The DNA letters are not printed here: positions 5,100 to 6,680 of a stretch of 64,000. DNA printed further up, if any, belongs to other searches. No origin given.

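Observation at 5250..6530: Noc-like ParB paralog without soj-spo0J neighbours, lacking the N-terminal membrane-targeting helix but carrying a 170-aa Pro-rich insertion with an FF motif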

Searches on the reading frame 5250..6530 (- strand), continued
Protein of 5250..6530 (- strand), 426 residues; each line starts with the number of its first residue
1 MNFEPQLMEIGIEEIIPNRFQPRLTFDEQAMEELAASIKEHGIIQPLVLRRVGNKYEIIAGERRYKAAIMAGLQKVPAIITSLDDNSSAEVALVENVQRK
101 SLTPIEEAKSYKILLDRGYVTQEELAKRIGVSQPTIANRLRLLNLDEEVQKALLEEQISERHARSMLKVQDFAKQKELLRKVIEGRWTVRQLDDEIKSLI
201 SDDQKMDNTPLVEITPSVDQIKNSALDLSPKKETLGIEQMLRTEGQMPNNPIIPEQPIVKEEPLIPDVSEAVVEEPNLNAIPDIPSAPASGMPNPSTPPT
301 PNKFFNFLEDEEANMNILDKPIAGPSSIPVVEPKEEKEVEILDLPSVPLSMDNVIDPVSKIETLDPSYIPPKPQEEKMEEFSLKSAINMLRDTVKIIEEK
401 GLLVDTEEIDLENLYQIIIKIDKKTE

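Call 28: predict_structure(alignment_id=A1)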
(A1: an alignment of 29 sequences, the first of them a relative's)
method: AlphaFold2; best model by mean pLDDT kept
length: 426 residues; sequences in the alignment: 29
mean_pLDDT: 71.2   pTM: 0.35
mean pLDDT of the five models: 71.2, 68.9, 68.7, 68.4, 67.1
residues with pLDDT >= 90: 93; 70-90: 145; 50-70: 89; < 50: 99
segments of 3 or more residues with pLDDT < 50: 1-3, 206-208, 246-275, 277-301, 319-346
pLDDT, mean of each block of 10 residues (from residue 1): 65 86 78 90 86 87 91 89 63 72 87 85 86 90 93 93 93 94 94 92 57 64 65 58 51 42 45 46 42 42 53 54 43 39 45 63 71 52 83 90 87 86 71
secondary structure, 60 per line:
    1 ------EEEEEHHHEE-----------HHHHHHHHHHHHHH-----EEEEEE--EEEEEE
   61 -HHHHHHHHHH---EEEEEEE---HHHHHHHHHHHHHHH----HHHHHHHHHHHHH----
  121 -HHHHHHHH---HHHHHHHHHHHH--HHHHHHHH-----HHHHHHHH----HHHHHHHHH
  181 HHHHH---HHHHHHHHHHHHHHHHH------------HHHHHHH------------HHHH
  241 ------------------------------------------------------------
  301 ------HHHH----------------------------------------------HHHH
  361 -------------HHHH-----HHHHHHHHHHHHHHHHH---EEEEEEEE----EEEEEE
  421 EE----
elements in order: E7-11 H28-41 E47-52 E55-60 H62-71 E75-81 H85-99 H104-116 H122-129 H133-144 H147-154 H160-167 H172-185 H189-205 H218-224 H237-240 H307-310 H357-360 H374-377 H383-399 E403-410 E415-422

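Call 33: find_encoding_contigs(protein=P0006, flank=10000, max_places=1)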
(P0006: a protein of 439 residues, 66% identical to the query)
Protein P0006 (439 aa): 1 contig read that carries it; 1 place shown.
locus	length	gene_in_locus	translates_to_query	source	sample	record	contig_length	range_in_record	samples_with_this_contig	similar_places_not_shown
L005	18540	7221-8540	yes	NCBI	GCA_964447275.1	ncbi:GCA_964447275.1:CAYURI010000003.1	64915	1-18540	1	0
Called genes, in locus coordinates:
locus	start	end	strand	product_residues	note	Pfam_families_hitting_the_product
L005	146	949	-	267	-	PF11638:DnaA_N, PF00308:Bac_DnaA, PF00004:AAA (weak)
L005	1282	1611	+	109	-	PF00825:Ribonuclease_P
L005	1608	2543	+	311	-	PF02096:60KD_IMP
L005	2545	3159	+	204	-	PF13083:KH_KhpA-B, PF01424:R3H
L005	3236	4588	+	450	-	PF10396:TrmE_N, PF00350:Dynamin_N (faint), PF12631:MnmE_helical, PF00009:GTP_EFTU (faint), PF01926:MMR_HSR1, PF02421:FeoB_N, PF04548:AIG1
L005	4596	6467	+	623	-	PF00890:FAD_binding_2 (faint), PF01134:GIDA, PF07992:Pyr_redox_2 (faint), PF21680:GIDA_C_1st, PF13932:SAM_GIDA_C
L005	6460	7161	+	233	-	PF02527:GidB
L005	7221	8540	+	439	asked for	PF02195:ParB_N, PF17762:HTH_ParB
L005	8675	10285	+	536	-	PF03485:Arg_tRNA_synt_N, PF00133:tRNA-synt_1 (faint), PF00750:tRNA-synt_1d, PF01406:tRNA-synt_1e (faint), PF05746:DALR_1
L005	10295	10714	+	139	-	-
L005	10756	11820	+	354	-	PF03462:PCRF, PF00472:RF-1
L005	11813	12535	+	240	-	PF05175:MTS, PF06325:PrmA, PF13847:Methyltransf_31, PF08241:Methyltransf_11 (weak), PF08242:Methyltransf_12 (weak), PF13649:Methyltransf_25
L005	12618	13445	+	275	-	PF01116:F_bP_aldolase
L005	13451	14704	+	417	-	PF00275:EPSP_synthase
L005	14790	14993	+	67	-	PF01197:Ribosomal_L31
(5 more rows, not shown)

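Call 34: find_encoding_contigs(protein=P0004, flank=10000, max_places=1)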
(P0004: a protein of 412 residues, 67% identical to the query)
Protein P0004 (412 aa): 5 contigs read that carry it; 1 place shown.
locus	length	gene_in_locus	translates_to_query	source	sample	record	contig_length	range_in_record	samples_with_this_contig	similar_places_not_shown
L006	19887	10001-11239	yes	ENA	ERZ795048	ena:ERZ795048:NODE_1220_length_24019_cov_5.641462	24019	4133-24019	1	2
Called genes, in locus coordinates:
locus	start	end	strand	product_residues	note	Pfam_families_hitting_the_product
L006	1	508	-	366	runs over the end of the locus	PF02463:SMC_N, PF13175:AAA_15, PF13476:AAA_23 (faint), PF13304:AAA_21 (weak), PF02463:SMC_N (weak)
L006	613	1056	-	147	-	PF06338:ComK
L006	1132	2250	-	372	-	PF00712:DNA_pol3_beta, PF02767:DNA_pol3_beta_2 (weak), PF00712:DNA_pol3_beta, PF02767:DNA_pol3_beta_2, PF02768:DNA_pol3_beta_3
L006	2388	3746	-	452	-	PF11638:DnaA_N, PF00308:Bac_DnaA, PF01695:IstB_IS21 (weak), PF00004:AAA (weak), PF08299:Bac_DnaA_C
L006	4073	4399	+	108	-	PF00825:Ribonuclease_P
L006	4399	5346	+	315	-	PF02096:60KD_IMP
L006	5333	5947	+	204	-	PF13083:KH_KhpA-B, PF01424:R3H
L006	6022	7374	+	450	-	PF10396:TrmE_N, PF00350:Dynamin_N (faint), PF12631:MnmE_helical, PF00009:GTP_EFTU (faint), PF01926:MMR_HSR1, PF02421:FeoB_N, PF04548:AIG1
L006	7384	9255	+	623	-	PF00890:FAD_binding_2 (faint), PF01134:GIDA, PF01266:DAO (faint), PF07992:Pyr_redox_2 (weak), PF12831:FAD_oxidored (weak), PF21680:GIDA_C_1st, PF13932:SAM_GIDA_C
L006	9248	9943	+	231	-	PF02527:GidB, PF13847:Methyltransf_31 (weak)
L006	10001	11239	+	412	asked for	PF02195:ParB_N, PF17762:HTH_ParB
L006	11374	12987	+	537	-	PF03485:Arg_tRNA_synt_N, PF00750:tRNA-synt_1d, PF01406:tRNA-synt_1e (faint), PF09334:tRNA-synt_1g (faint), PF05746:DALR_1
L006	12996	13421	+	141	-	-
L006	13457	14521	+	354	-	PF03462:PCRF, PF00472:RF-1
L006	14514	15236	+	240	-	PF02527:GidB (weak), PF10294:Methyltransf_16 (weak), PF02384:N6_Mtase (weak), PF05175:MTS, PF06325:PrmA, PF13847:Methyltransf_31, PF08241:Methyltransf_11, PF13649:Methyltransf_25, +5 more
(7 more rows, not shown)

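Call 36: search_solved_structures(query=window:5250-6530:-, max_evalue=1e-10, show_alignments=3)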
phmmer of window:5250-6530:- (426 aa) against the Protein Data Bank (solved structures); distinct sequences matched with E-value up to 1e-10: 13.
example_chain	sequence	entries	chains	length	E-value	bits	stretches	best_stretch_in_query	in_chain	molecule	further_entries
7ng0_A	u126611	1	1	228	1e-56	196.1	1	8-203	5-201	Nucleoid occlusion protein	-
7nfu_A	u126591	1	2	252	1.7e-56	195.4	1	7-203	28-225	Nucleoid occlusion protein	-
7ol9_A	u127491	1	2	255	5.3e-49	170.7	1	5-205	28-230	Nucleoid occlusion protein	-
6sdk_A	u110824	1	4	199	1.1e-47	166.4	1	8-199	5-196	Stage 0 sporulation protein J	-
1vz0_A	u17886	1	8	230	8.3e-46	160.2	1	10-192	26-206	Chromosome-partitioning protein Spo0J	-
4umk_A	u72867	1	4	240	3.3e-45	158.2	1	6-197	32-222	PROBABLE CHROMOSOME-PARTITIONING PROTEIN PARB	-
7bnk_A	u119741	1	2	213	4.8e-41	144.5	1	7-197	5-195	ParB family protein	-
7o0n_A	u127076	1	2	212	2.8e-40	142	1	7-197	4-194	ParB family protein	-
7bnr_A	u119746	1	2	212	2.9e-40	141.9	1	8-197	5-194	ParB family protein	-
6t1f_A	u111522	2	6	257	3.5e-37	131.8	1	11-193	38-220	Chromosome-partitioning protein ParB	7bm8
6y93_A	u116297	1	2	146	6.6e-24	88.1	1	88-205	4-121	Nucleoid occlusion protein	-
6s6h_A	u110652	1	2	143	3e-16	62.8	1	89-193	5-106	Chromosome-partitioning protein ParB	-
8qa8_A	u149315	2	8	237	1.2e-11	47.7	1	19-154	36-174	Transcriptional repressor protein KorB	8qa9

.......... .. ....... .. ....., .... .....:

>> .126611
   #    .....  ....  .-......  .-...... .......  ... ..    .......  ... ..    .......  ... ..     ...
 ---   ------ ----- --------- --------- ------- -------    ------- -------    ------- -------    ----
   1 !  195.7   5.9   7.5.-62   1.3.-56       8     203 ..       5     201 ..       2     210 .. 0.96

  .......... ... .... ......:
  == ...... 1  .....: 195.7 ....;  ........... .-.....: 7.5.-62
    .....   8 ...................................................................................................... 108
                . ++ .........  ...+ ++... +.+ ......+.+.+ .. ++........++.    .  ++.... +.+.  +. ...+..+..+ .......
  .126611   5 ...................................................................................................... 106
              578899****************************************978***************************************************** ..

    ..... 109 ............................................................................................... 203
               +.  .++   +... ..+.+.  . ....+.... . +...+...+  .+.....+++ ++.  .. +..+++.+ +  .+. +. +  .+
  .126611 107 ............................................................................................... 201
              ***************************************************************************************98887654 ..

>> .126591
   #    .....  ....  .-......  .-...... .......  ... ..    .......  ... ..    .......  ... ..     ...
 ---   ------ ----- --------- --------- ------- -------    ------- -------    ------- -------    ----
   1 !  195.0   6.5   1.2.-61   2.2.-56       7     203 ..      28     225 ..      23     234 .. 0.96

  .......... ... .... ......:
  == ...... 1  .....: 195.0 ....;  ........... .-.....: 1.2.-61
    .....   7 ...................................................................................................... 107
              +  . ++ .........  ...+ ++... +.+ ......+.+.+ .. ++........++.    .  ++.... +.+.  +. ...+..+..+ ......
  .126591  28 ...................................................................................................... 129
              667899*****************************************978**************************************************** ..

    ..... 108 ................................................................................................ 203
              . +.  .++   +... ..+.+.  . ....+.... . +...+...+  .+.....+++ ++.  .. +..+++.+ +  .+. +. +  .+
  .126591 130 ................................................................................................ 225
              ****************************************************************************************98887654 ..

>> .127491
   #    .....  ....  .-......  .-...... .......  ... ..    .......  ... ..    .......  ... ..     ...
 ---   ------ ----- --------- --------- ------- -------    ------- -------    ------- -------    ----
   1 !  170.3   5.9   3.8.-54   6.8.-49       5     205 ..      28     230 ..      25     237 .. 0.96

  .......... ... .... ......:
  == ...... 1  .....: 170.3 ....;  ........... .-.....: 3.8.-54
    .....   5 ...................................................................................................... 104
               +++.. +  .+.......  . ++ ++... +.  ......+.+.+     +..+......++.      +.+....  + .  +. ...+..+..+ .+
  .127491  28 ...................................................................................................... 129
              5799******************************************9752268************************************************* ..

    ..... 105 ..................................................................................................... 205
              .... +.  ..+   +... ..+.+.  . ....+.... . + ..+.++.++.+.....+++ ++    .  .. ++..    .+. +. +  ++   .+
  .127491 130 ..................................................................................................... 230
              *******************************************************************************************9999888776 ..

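Call 37: find_related_loci(query=A1, collection=genome_contigs, flank=10000)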
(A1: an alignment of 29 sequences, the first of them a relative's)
Query A1 (426 aa) in genome_contigs; peptide patterns used: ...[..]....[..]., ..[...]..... (x = any residue, [..] = any of these).
600 stretches matched a pattern (row limit reached: there are more); 571 encode a relative of the query (tblastn E <= 1e-3); the best 80 are kept; 80 distinct loci.
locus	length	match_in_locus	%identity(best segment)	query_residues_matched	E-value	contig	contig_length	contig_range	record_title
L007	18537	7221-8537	66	1-426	6e-167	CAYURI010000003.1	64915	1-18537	MAG TPA_asm: uncultured Muribaculaceae bacterium isolate SRP294416_co1_58 genome assembly, contig: NODE_552_length_64915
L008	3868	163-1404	49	2-425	7e-109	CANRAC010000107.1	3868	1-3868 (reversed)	MAG: uncultured Bacilli bacterium isolate Lapin-016__bin74 genome assembly, contig: Lapin-016__NODE_23419_length_3868_co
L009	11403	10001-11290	45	1-423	4e-107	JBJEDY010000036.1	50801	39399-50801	MAG: Bacilli bacterium isolate LOHA17_bin.030 NODE_278_length_50801_cov_9.051137, whole genome shotgun sequence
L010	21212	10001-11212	45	1-423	2e-106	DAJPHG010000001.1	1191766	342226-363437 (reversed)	MAG TPA_asm: Bacilli bacterium isolate VEG01_HIC_0010 tig00004983, whole genome shotgun sequence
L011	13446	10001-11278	47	1-423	6e-106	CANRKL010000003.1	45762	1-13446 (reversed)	MAG: uncultured Bacilli bacterium isolate Lapin-022__bin17 genome assembly, contig: Lapin-022__NODE_750_length_45762_cov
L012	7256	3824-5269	43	1-423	2e-105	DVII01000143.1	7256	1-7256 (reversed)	MAG TPA_asm: Candidatus Coprovivens excrementavium isolate 3297 CHK115__C172254_L7256_ERR2241863, whole genome shotgun s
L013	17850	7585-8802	46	1-423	2e-104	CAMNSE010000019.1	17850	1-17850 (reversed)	MAG: uncultured Mycoplasma sp. isolate SRR19792994_bin.62_metawrap_v1.3_MAG genome assembly, contig: ERZ12290372_4372, w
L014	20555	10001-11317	45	1-423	5e-104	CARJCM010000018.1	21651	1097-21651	MAG TPA_asm: uncultured Bacilli bacterium isolate MGBC164908 genome assembly, contig: MGBC164908.18, whole genome shotgu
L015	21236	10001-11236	45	1-423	9e-104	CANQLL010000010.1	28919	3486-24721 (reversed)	MAG: uncultured Bacilli bacterium isolate Lapin-015__bin71 genome assembly, contig: Lapin-015__NODE_1368_length_28919_co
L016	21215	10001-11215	45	1-423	1e-103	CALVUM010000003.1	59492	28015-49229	MAG: uncultured Bacilli bacterium isolate E14__bin37 genome assembly, contig: E14__k127_1185612, whole genome shotgun se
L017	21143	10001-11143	48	1-423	7e-103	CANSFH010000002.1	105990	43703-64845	MAG TPA_asm: uncultured Mycoplasma sp. isolate SRR15730527_bin.41_metawrap_v1.3_MAG genome assembly, contig: NODE.309_le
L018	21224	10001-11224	45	1-423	2e-101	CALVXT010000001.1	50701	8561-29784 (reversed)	MAG: uncultured Bacilli bacterium isolate BRZ_EG__bin5 genome assembly, contig: BRZ_EG__NODE_893_length_50701_cov_5.1803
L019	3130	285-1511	45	1-423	1e-103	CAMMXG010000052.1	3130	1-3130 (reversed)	MAG: uncultured Mycoplasma sp. isolate ERR4968593_bin.11_MetaWRAP_v1.1_MAG genome assembly, contig: NODE_18173_length_31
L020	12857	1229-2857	52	1-424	4e-101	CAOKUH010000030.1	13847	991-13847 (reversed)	MAG TPA_asm: uncultured Tenericutes bacterium isolate SRR15604608_bin.9_metawrap_v1.3_MAG genome assembly, contig: NODE.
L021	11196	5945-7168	45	1-423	9e-101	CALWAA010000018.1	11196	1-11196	MAG: uncultured Bacilli bacterium isolate BRZ_DD__bin71 genome assembly, contig: BRZ_DD__NODE_4882_length_11196_cov_5.90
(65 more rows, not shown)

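Call 73: predict_structure(alignment_id=A2)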
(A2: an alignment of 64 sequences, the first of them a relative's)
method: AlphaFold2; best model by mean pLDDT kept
length: 426 residues; sequences in the alignment: 64
mean_pLDDT: 77.1   pTM: 0.46
mean pLDDT of the five models: 77.1, 75.9, 75.3, 74.7, 73.8
residues with pLDDT >= 90: 177; 70-90: 92; 50-70: 108; < 50: 49
segments of 3 or more residues with pLDDT < 50: 264-272, 291-294, 317-319, 325-328, 336-338, 374-377
pLDDT, mean of each block of 10 residues (from residue 1): 75 90 77 93 90 92 93 95 82 75 90 89 92 95 97 96 97 98 97 96 72 71 75 72 67 52 46 51 56 51 54 49 50 50 52 61 70 55 91 96 95 93 82
secondary structure, 60 per line:
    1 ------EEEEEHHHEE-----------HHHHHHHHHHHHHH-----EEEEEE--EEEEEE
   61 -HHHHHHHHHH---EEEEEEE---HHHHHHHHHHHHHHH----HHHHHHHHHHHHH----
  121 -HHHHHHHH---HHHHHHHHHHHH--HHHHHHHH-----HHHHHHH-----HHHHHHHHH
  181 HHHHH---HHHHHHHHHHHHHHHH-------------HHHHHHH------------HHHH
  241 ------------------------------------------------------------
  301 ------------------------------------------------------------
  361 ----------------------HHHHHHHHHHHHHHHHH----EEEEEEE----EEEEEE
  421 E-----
elements in order: E7-11 H28-41 E47-52 E55-60 H62-71 E75-81 H85-99 H104-116 H122-129 H133-144 H147-154 H160-166 H172-185 H189-204 H218-224 H237-240 H383-399 E404-410 E415-421
